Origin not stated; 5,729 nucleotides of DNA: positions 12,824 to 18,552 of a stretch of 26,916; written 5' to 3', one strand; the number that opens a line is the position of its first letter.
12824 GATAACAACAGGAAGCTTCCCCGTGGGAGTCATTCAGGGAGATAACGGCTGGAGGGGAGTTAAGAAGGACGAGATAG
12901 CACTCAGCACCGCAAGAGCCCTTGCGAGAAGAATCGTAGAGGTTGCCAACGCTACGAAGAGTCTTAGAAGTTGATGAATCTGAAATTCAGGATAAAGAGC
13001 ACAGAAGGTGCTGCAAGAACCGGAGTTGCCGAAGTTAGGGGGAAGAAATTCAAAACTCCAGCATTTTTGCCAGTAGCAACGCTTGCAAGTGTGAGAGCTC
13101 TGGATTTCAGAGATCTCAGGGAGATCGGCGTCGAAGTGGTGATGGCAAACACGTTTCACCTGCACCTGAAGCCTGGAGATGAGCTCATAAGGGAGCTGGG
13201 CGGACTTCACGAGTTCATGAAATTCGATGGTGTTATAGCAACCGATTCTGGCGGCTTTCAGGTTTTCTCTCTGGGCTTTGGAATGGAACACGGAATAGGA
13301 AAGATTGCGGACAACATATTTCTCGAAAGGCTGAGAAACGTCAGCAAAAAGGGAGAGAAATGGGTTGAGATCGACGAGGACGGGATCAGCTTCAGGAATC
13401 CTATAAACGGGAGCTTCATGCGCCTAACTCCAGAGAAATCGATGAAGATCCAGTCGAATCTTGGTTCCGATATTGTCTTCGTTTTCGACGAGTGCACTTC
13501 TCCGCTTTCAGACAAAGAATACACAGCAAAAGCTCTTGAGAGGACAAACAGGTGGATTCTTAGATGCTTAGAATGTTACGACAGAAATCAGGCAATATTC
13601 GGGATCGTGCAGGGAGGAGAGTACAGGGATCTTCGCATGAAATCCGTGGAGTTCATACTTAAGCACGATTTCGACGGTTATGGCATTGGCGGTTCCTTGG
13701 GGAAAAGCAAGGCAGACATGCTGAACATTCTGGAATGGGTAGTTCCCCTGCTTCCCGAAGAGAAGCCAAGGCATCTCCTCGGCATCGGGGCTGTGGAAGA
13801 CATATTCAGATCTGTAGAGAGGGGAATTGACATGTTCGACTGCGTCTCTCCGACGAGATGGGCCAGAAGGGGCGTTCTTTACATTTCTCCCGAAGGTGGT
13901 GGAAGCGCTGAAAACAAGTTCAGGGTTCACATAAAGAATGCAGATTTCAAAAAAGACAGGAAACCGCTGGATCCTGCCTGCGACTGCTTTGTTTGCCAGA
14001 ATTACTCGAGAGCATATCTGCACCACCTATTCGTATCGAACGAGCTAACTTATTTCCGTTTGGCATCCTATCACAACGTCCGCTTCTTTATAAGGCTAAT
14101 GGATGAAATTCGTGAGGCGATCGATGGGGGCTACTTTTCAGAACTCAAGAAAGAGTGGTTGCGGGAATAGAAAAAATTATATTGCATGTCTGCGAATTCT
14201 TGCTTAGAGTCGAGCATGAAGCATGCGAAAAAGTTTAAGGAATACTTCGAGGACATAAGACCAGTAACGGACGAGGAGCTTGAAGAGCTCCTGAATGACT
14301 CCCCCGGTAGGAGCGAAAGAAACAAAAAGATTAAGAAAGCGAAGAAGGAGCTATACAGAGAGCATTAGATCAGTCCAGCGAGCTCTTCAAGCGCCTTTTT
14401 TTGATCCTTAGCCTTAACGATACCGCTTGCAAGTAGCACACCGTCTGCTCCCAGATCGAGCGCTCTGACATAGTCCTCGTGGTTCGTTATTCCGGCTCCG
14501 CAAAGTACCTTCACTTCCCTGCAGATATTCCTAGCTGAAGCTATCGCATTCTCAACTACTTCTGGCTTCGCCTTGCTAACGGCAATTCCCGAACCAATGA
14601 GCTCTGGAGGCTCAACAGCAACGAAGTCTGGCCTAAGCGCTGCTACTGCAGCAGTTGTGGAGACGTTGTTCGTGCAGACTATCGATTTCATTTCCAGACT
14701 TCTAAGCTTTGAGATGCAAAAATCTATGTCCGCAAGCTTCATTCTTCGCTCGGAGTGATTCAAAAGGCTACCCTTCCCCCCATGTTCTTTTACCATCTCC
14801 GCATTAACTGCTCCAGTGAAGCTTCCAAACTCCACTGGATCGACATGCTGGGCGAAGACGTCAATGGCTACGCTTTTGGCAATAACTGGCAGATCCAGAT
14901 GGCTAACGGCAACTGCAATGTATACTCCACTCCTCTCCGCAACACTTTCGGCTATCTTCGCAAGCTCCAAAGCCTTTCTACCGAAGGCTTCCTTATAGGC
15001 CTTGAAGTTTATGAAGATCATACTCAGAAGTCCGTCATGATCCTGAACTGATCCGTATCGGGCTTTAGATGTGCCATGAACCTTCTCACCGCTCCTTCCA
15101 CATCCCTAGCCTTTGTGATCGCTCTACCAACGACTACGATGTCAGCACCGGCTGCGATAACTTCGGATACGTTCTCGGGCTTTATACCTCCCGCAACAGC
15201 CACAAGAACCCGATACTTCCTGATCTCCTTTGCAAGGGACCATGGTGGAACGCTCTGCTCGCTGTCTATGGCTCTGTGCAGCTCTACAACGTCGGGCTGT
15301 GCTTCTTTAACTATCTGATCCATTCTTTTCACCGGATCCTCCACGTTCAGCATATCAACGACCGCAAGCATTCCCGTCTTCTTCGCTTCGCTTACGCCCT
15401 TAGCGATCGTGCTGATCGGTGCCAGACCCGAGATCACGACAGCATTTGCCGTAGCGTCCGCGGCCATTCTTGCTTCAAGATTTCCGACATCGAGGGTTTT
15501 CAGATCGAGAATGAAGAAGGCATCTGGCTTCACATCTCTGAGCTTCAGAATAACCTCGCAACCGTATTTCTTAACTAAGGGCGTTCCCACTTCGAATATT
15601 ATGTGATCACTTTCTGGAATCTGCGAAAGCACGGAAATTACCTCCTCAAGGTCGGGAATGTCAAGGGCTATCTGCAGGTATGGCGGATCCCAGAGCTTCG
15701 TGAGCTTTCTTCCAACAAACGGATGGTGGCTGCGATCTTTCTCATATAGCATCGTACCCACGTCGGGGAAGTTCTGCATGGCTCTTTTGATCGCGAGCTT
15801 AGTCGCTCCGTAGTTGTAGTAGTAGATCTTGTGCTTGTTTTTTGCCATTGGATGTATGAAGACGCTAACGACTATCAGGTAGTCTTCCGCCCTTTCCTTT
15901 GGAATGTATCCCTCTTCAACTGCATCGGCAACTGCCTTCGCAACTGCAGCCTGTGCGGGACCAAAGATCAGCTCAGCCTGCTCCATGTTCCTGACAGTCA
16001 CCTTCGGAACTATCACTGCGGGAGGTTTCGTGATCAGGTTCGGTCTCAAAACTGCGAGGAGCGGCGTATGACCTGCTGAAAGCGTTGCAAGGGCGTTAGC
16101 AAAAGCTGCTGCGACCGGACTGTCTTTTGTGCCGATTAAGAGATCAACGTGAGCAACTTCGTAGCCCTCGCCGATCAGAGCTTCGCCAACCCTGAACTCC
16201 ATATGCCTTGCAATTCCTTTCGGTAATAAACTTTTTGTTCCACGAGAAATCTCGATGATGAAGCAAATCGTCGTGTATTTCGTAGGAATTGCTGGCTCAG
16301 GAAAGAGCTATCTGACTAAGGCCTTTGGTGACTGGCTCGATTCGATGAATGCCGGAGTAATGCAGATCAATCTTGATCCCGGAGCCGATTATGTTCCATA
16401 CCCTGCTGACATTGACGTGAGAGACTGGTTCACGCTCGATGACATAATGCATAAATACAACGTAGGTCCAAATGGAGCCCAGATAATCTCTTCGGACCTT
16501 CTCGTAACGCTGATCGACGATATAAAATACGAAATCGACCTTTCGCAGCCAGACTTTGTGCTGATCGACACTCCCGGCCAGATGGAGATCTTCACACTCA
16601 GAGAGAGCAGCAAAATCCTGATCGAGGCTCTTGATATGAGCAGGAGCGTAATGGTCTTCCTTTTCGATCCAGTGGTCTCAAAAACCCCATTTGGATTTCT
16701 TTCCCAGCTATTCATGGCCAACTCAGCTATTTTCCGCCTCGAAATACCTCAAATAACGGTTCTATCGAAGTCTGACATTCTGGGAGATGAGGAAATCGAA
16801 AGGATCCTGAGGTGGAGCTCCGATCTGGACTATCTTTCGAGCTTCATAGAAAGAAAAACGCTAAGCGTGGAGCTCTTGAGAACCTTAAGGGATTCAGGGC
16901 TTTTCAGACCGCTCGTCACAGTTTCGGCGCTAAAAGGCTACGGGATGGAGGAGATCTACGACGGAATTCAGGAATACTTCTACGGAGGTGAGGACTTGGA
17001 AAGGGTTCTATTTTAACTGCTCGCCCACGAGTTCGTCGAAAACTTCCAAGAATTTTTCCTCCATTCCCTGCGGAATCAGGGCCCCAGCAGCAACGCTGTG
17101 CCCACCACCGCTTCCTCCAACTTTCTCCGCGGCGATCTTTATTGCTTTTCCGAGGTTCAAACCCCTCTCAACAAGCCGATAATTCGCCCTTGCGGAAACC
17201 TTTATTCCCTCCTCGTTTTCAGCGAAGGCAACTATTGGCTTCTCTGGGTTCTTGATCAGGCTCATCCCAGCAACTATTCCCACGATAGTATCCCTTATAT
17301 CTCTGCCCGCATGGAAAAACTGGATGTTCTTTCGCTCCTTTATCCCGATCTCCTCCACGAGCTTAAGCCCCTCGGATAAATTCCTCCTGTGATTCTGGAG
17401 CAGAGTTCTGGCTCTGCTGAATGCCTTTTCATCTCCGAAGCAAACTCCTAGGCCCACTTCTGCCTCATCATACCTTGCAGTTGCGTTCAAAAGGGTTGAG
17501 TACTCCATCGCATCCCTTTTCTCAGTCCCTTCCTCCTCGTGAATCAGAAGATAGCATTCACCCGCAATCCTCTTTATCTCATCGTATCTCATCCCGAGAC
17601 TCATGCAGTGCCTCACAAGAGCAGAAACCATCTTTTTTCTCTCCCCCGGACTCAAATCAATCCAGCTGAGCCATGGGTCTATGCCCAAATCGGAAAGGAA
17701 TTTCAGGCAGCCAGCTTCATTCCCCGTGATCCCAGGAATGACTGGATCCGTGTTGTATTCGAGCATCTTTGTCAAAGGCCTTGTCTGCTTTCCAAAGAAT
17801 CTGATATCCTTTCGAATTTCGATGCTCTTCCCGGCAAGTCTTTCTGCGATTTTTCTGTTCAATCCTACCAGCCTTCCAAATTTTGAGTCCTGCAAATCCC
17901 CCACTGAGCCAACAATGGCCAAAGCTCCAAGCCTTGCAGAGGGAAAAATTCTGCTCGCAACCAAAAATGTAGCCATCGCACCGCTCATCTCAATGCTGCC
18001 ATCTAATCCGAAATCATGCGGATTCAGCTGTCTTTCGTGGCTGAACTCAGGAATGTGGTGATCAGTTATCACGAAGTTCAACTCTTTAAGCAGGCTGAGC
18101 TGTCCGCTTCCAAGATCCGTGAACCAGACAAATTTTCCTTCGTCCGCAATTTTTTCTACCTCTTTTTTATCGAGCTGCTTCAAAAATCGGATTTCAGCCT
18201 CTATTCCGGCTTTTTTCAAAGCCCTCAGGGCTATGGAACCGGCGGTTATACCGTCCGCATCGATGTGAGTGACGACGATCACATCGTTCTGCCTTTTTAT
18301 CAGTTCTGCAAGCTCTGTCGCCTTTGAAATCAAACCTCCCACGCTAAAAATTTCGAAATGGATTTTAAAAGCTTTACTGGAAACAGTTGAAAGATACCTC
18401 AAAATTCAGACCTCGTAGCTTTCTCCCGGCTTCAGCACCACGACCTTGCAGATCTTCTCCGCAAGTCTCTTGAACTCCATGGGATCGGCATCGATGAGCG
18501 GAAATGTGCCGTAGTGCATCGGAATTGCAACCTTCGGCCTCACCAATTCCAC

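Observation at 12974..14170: Intact bacterial-type Tgt in an archaeon, with a queuine-salvage-like GGSLG pocket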

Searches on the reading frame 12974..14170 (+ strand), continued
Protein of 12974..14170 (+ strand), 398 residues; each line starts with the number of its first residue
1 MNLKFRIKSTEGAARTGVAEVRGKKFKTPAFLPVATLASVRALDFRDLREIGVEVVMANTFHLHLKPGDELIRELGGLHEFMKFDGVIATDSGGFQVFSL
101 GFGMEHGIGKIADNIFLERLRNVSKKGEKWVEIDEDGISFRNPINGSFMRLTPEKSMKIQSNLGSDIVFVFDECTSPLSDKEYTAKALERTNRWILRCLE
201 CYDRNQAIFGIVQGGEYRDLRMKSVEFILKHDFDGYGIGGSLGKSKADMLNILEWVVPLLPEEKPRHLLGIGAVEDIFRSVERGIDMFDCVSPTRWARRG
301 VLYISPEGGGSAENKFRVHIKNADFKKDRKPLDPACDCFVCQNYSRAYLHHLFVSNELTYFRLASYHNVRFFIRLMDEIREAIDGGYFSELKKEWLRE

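Call 92: search_protein_families(library=pfam, proteins=[L021:9055-9741:+, L021:9747-10256:+, L038:423-1079:+, L035:9505-10281:-, L036:10402-10845:+, L021:3554-4111:-, L023:7853-8515:-, L021:4142-5911:-], max_evalue=0.001)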
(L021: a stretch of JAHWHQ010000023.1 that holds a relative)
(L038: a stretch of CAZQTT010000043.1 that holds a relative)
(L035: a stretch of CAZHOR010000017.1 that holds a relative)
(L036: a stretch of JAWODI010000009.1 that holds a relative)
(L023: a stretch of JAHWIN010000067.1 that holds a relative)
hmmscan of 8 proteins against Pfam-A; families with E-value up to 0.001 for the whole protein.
L021:9055-9741:+ (229 aa): 0 families

L021:9747-10256:+ (170 aa): 0 families

L038:423-1079:+ (219 aa): 1 family
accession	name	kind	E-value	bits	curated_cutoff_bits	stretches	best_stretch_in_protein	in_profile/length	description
PF04250.19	DUF429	-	3.2e-08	34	23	0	109-203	99-203/214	Protein of unknown function (DUF429)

L035:9505-10281:- (259 aa): 1 family
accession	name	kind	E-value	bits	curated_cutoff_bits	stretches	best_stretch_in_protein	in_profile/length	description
PF12850.12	Metallophos_2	-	0.00037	21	27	0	1-215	1-152/154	Calcineurin-like phosphoesterase superfamily domain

L036:10402-10845:+ (148 aa): 0 families

L021:3554-4111:- (186 aa): 1 family
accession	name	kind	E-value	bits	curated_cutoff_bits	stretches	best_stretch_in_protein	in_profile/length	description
PF01725.21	Ham1p_like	-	2.9e-37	128.8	22.5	1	3-177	1-185/186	Ham1 family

L023:7853-8515:- (221 aa): 1 family
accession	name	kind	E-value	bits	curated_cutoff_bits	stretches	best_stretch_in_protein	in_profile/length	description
PF01997.21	Translin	-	3.9e-32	112.3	25.9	1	53-219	3-202/205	Translin family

L021:4142-5911:- (590 aa): 3 families
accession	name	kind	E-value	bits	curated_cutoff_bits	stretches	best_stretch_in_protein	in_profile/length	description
PF00152.25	tRNA-synt_2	-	4.8e-129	430.3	25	1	121-558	1-308/308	tRNA synthetases class II (D, K and N)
PF02938.19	GAD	-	1e-25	90.2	23.4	1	312-405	1-95/95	GAD domain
PF01336.31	tRNA_anti-codon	-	6.9e-18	64.8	27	1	20-104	2-75/75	OB-fold nucleic acid binding domain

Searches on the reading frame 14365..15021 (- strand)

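Call 14: search_protein_families(library=pfam, proteins=[window:14365-15021:-], max_evalue=0.001)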
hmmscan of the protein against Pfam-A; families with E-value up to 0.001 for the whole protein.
window:14365-15021:- (218 aa): 2 families
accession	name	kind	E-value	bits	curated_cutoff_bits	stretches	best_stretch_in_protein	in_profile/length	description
PF00121.24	TIM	-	2.6e-41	142.2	20.1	1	1-208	2-239/245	Triosephosphate isomerase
PF05690.20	ThiG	-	2.8e-05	24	23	1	167-208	174-214/247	Thiazole biosynthesis protein ThiG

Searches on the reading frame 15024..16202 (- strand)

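Call 14: search_protein_families(library=pfam, proteins=[window:15024-16202:-], max_evalue=0.001)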
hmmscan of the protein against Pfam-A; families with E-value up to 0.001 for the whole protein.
window:15024-16202:- (392 aa): 7 families
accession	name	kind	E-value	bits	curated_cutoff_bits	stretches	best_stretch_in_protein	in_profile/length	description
PF08714.17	Fae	-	2.8e-70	235.9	27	1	5-162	1-158/159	Formaldehyde-activating enzyme (Fae)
PF00215.30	OMPdecase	-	3.5e-36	125.6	27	1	174-375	1-221/221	Orotidine 5'-phosphate decarboxylase / HUMPS family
PF00834.25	Ribul_P_3_epim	-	7.7e-06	25.9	21.1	1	264-362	92-197/198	Ribulose-phosphate 3 epimerase family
PF00697.28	PRAI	-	0.00011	22.5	22.7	0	321-350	135-163/193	N-(5'phosphoribosyl)anthranilate (PRA) isomerase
PF04131.20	NanE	-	0.00018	21.2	27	1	266-368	81-182/192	Putative N-acetylmannosamine-6-phosphate epimerase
PF01729.25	QRPTase_C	-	0.0005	20.3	23.1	1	291-367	87-163/169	Quinolinate phosphoribosyl transferase, C-terminal domain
PF02581.23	TMP-TENI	-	0.00051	19.9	27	1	323-362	140-180/180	Thiamine monophosphate synthase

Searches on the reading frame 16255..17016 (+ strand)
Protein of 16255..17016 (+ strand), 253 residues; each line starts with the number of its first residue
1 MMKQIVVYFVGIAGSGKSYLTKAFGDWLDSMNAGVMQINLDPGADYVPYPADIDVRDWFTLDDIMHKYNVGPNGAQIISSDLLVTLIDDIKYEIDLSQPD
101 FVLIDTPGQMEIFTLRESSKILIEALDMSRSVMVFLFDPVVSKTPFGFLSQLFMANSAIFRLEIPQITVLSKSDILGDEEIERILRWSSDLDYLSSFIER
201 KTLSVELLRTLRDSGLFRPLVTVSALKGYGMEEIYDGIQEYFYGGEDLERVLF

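Call 14: search_protein_families(library=pfam, proteins=[window:16255-17016:+], max_evalue=0.001)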
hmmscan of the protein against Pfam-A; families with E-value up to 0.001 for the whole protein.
window:16255-17016:+ (253 aa): 3 families
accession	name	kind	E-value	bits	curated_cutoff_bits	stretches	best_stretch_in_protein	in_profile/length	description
PF03029.23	ATP_bind_1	-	6.8e-59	200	27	1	9-241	1-237/240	Conserved hypothetical ATP binding protein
PF03308.22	MeaB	-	8e-05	22.2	23.1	0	162-242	170-235/273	Methylmalonyl Co-A mutase-associated GTPase MeaB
PF00009.33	GTP_EFTU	-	0.00085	19.4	26.5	0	96-242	66-186/188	Elongation factor Tu GTP binding domain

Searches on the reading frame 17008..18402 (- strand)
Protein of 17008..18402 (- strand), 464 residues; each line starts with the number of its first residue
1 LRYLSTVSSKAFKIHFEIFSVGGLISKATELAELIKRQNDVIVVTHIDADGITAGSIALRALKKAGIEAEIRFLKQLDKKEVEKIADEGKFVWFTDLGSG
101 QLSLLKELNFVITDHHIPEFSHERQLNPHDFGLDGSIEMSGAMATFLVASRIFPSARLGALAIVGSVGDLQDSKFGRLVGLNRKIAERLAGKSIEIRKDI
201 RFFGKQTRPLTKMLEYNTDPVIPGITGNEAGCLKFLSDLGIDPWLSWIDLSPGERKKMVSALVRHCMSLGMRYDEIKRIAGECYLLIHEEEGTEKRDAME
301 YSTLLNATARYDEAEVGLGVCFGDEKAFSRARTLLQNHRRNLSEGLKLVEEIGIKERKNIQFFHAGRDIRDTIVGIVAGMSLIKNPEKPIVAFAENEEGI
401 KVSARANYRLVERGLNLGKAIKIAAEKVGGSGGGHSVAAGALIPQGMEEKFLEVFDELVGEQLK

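Call 15: search_protein_families(library=pfam, proteins=[window:17008-18402:-], max_evalue=0.001)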
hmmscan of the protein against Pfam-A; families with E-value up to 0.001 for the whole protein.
window:17008-18402:- (464 aa): 3 families
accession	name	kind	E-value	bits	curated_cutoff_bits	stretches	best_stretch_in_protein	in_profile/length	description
PF21763.2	DHH_CID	-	8.5e-26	90.6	27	1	202-279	1-83/84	DHH-CID domain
PF02272.25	DHHA1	-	4e-17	63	25.9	1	364-460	6-101/102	DHHA1 domain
PF01368.27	DHH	-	9.2e-08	32.9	28.1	1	41-134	2-92/125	DHH family, N-terminal domain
